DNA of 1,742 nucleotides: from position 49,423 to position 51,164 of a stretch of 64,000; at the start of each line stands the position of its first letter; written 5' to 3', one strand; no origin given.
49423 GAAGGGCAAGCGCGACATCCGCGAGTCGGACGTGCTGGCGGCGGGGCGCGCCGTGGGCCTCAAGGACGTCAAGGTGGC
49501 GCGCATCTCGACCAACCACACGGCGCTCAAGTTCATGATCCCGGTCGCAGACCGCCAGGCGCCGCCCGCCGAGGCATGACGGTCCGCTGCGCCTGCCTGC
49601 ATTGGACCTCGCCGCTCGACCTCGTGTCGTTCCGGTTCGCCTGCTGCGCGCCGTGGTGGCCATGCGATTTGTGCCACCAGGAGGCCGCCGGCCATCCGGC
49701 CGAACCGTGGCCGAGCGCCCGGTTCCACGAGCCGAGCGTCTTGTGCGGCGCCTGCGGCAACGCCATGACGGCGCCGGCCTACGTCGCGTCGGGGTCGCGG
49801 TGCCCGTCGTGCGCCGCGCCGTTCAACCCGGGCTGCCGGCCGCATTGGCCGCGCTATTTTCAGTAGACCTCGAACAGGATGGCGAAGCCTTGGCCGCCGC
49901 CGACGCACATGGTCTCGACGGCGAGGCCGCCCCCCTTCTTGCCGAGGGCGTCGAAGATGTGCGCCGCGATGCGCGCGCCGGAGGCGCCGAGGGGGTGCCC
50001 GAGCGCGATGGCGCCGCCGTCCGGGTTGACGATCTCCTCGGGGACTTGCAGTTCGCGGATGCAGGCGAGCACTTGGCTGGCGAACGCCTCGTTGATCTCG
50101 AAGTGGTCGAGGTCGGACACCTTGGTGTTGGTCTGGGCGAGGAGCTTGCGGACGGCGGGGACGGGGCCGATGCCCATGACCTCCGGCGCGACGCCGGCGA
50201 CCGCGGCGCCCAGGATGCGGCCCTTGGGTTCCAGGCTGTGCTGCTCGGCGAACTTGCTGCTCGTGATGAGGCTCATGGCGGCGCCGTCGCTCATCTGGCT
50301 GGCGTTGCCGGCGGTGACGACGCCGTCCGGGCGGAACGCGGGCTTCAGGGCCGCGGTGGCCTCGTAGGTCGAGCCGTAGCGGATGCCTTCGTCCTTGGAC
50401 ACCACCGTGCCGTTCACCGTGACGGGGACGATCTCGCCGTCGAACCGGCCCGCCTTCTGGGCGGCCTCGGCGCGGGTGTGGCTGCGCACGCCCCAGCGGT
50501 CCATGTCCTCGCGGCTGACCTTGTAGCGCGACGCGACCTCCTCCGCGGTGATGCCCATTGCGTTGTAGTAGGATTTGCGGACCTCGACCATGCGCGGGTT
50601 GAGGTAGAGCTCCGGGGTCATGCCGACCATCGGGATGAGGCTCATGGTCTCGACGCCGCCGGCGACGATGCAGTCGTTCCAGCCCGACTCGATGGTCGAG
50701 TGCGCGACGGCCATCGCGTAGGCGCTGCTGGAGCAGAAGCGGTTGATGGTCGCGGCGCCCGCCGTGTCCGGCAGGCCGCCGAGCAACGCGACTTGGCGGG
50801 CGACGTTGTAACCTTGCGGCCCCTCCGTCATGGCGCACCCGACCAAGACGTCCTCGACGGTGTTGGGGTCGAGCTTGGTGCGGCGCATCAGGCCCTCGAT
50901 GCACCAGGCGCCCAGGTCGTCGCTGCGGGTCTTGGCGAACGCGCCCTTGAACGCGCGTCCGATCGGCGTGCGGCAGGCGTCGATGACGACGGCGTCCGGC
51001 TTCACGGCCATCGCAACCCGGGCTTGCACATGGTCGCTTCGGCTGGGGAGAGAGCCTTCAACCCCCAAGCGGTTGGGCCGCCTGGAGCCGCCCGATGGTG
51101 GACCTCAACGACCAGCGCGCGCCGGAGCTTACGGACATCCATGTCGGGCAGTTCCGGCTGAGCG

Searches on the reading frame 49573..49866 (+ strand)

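Call 85: search_protein_families(library=pfam, proteins=[window:49573-49866:+], max_evalue=0.0001)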
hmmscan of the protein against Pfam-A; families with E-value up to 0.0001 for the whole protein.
window:49573-49866:+ (97 aa): 1 family
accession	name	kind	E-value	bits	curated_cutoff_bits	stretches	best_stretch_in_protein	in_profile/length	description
PF05495.17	zf-CHY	-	3e-11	44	31.3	1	8-65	1-65/68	CHY zinc finger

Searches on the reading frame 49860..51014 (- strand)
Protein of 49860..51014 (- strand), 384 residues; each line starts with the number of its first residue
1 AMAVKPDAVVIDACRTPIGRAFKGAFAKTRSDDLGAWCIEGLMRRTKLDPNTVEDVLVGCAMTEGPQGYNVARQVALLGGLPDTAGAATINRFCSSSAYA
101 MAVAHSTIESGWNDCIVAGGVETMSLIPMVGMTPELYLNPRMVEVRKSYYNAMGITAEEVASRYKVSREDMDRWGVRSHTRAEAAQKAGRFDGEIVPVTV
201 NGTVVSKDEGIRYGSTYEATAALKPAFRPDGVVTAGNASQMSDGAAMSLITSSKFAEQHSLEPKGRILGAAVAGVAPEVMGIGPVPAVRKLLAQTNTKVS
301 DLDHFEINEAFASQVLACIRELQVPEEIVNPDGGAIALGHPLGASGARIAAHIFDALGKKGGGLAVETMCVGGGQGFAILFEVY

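Call 85: search_protein_families(library=pfam, proteins=[window:49860-51014:-], max_evalue=0.0001)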
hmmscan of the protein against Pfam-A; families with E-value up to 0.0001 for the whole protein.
window:49860-51014:- (384 aa): 3 families
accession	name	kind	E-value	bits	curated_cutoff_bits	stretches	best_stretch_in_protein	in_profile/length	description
PF00108.29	Thiolase_N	-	1.7e-70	237.8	26.4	1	9-252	2-258/260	Thiolase, N-terminal domain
PF02803.24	Thiolase_C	-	1.1e-42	145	27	1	262-382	2-122/123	Thiolase, C-terminal domain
PF00109.32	ketoacyl-synt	-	1.5e-05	25.2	20.8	0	88-124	168-204/252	Beta-ketoacyl synthase, N-terminal domain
